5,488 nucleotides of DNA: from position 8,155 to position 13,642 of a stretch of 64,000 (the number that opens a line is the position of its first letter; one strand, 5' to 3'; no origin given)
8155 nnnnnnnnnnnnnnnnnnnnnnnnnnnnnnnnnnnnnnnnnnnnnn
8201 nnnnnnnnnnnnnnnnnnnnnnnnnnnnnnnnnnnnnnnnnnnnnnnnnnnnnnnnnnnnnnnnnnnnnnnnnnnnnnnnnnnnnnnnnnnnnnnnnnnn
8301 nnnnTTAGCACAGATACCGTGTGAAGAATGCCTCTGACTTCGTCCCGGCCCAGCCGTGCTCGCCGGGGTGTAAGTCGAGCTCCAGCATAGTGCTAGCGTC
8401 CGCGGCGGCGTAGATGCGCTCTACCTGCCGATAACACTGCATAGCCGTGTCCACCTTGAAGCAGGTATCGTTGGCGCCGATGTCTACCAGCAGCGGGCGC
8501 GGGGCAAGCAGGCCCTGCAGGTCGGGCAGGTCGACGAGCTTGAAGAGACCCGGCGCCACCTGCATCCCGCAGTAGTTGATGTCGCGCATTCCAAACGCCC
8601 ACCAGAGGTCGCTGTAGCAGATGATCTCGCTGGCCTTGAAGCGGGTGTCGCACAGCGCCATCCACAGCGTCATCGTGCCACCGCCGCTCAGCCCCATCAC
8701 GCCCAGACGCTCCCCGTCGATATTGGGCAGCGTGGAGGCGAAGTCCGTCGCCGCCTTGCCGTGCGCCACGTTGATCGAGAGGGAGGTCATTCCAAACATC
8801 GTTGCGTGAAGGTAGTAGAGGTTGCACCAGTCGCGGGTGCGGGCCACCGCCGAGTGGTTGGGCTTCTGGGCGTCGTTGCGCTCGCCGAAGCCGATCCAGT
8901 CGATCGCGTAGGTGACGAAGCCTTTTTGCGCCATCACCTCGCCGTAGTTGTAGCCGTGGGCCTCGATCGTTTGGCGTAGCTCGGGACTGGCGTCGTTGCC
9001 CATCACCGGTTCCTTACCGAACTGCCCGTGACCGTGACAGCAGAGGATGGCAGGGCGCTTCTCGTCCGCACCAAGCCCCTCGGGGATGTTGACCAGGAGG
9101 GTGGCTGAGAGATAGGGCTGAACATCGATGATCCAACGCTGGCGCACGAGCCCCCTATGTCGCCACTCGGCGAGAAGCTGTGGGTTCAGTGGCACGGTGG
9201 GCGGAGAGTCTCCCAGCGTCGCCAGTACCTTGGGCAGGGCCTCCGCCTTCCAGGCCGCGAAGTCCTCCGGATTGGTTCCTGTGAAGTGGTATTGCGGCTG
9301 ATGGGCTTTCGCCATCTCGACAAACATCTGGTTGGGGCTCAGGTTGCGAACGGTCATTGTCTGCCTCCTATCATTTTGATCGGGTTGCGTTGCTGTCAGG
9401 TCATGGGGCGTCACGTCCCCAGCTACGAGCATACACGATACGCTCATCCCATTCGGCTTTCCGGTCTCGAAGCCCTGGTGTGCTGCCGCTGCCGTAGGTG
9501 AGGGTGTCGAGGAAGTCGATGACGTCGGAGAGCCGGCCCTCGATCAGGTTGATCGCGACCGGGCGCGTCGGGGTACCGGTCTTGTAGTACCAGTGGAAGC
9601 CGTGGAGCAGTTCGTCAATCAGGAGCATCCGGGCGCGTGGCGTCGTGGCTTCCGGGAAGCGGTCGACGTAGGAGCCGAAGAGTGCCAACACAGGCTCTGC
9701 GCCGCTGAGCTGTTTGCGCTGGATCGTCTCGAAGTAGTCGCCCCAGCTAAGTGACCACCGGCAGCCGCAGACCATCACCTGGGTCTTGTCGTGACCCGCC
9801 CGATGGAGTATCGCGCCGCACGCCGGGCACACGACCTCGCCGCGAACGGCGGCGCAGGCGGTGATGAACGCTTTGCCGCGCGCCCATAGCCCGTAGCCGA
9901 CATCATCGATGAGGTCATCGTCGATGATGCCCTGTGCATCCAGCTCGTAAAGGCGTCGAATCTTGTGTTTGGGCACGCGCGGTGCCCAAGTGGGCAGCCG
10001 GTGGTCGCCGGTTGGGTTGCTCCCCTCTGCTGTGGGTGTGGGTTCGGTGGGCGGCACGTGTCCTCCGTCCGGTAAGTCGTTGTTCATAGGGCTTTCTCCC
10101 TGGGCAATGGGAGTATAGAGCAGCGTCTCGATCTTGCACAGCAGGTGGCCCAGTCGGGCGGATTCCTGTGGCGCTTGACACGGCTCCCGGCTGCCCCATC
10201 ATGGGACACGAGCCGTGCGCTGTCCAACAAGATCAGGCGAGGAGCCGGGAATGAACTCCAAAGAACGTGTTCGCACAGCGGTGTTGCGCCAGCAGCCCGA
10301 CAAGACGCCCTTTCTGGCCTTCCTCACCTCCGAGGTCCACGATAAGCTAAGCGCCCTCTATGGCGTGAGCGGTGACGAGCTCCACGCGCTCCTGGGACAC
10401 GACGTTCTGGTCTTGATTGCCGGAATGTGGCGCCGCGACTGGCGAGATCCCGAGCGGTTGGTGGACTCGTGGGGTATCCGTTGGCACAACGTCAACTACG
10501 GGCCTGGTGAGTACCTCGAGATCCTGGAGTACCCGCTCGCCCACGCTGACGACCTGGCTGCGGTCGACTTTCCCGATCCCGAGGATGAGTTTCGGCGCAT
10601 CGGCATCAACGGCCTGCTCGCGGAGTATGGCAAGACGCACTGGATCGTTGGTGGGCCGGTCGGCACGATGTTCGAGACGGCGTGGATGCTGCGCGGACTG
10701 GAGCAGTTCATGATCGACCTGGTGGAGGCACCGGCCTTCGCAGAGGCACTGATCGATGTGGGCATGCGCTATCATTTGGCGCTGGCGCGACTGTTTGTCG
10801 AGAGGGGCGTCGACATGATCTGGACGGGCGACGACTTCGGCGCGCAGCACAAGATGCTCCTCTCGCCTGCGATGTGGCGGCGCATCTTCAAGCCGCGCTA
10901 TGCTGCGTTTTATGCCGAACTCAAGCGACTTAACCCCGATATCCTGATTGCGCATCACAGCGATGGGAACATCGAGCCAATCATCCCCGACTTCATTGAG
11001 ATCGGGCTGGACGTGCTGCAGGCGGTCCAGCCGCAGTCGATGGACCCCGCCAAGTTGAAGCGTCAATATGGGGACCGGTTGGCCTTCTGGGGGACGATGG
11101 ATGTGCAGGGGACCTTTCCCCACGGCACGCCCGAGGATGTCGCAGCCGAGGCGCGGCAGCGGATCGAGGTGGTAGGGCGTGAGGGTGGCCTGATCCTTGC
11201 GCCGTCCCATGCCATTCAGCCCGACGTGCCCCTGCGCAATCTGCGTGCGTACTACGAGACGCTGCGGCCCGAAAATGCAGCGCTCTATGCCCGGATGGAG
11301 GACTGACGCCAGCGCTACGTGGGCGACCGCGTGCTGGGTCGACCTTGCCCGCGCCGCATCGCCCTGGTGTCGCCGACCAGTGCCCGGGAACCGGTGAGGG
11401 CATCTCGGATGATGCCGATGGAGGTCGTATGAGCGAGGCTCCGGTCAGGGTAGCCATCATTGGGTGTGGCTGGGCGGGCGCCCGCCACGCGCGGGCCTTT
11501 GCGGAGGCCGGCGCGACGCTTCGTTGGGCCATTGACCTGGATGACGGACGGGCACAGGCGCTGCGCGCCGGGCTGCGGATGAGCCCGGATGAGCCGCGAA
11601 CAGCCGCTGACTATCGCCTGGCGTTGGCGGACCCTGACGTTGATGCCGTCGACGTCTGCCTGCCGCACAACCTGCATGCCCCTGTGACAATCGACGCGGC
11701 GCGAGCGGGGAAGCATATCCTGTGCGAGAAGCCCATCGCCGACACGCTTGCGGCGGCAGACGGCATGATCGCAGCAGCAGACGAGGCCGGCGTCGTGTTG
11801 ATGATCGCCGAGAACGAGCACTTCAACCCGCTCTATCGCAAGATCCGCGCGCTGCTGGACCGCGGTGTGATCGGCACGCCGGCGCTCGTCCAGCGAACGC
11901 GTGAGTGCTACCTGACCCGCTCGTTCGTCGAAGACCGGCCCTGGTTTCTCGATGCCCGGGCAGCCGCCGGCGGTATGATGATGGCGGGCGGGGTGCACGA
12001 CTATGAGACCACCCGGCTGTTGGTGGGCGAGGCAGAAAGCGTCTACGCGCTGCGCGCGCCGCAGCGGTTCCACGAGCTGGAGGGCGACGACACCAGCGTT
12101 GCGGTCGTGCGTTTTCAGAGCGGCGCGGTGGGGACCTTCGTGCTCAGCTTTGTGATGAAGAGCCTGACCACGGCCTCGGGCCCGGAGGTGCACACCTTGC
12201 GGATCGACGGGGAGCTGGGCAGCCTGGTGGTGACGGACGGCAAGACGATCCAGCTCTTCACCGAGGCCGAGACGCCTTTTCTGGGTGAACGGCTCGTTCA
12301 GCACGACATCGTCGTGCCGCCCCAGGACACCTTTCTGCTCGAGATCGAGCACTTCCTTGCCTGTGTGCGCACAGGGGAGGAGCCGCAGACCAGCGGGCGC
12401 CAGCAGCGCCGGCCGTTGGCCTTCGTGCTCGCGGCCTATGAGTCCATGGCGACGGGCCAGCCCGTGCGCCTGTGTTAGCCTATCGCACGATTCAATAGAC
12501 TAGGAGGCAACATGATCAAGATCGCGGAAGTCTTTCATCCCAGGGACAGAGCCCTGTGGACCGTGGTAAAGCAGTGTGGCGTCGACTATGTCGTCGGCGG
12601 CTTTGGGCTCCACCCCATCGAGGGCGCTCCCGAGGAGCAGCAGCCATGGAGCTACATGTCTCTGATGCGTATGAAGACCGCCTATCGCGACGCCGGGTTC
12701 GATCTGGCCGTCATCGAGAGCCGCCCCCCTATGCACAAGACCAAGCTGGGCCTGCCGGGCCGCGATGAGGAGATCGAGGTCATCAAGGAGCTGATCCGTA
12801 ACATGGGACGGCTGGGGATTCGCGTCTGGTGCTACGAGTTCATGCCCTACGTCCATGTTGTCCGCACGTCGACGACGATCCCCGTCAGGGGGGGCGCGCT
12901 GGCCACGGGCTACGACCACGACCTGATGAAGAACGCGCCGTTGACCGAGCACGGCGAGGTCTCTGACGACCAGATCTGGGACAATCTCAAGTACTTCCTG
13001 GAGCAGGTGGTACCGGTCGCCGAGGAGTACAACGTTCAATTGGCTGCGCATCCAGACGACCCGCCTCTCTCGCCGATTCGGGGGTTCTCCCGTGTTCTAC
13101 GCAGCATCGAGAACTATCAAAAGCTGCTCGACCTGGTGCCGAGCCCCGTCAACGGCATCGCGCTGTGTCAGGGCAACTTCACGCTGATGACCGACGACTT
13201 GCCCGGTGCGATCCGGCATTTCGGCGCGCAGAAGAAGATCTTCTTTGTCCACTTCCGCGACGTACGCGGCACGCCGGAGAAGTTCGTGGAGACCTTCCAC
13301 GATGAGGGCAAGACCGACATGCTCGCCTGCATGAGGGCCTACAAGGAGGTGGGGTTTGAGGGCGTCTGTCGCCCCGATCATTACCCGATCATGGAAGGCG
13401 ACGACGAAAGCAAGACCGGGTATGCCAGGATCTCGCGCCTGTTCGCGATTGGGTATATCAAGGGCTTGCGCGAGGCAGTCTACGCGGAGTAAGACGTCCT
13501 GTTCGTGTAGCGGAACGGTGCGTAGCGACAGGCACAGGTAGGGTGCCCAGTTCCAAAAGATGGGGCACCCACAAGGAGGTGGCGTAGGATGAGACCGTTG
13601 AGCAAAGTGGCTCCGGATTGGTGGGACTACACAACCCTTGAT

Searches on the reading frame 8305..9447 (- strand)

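Call 18: search_protein_families(library=pfam, proteins=[window:8305-9447:-], max_evalue=0.00001)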
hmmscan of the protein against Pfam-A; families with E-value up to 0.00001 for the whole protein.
window:8305-9447:- (380 aa): 1 family
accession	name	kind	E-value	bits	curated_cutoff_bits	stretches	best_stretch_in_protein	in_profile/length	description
PF12715.13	Abhydrolase_7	-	1.9e-14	54.1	21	1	33-331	17-320/388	Abhydrolase family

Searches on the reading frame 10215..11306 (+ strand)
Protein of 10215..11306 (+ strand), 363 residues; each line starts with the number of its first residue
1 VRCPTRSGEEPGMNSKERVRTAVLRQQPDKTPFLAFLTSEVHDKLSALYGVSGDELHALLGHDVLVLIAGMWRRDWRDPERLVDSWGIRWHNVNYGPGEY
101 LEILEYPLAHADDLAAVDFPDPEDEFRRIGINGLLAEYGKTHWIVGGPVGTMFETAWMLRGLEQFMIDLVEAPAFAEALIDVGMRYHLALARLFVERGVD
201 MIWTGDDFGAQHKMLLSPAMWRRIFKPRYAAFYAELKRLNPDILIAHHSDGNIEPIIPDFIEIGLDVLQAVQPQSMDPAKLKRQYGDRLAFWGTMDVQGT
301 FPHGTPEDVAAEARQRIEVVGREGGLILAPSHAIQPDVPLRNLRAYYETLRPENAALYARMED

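Call 18: search_protein_families(library=pfam, proteins=[window:10215-11306:+], max_evalue=0.00001)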
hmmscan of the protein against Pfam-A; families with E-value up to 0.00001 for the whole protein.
window:10215-11306:+ (363 aa): 1 family
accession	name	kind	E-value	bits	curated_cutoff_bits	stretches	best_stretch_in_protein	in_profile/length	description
PF01208.23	URO-D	-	2.4e-26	93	23.9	1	93-350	85-343/346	Uroporphyrinogen decarboxylase (URO-D)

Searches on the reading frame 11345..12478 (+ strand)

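Call 18: search_protein_families(library=pfam, proteins=[window:11345-12478:+], max_evalue=0.00001)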
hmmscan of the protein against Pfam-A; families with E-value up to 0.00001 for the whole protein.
window:11345-12478:+ (377 aa): 3 families
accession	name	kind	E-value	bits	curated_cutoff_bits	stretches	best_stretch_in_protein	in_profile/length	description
PF01408.29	GFO_IDH_MocA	-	3.3e-24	86.3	24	1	34-154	1-118/120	Oxidoreductase family, NAD-binding Rossmann fold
PF22725.1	GFO_IDH_MocA_C3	-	7.8e-20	71.6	27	1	164-294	1-123/124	GFO/IDH/MocA C-terminal domain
PF02894.22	GFO_IDH_MocA_C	-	1.2e-19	71.4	22.9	1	168-376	1-218/218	Oxidoreductase family, C-terminal alpha/beta domain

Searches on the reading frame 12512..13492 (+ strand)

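Call 18: search_protein_families(library=pfam, proteins=[window:12512-13492:+], max_evalue=0.00001)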
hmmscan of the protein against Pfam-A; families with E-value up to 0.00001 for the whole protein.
window:12512-13492:+ (326 aa): 2 families
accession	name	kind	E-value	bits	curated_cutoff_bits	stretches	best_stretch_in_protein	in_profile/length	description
PF03786.19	UxuA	-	1.8e-87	293.8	23.7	2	145-323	170-350/352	D-mannonate dehydratase (UxuA)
PF01261.30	AP_endonuc_2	-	2.5e-11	44.2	31.1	1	20-286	5-225/249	Xylose isomerase-like TIM barrel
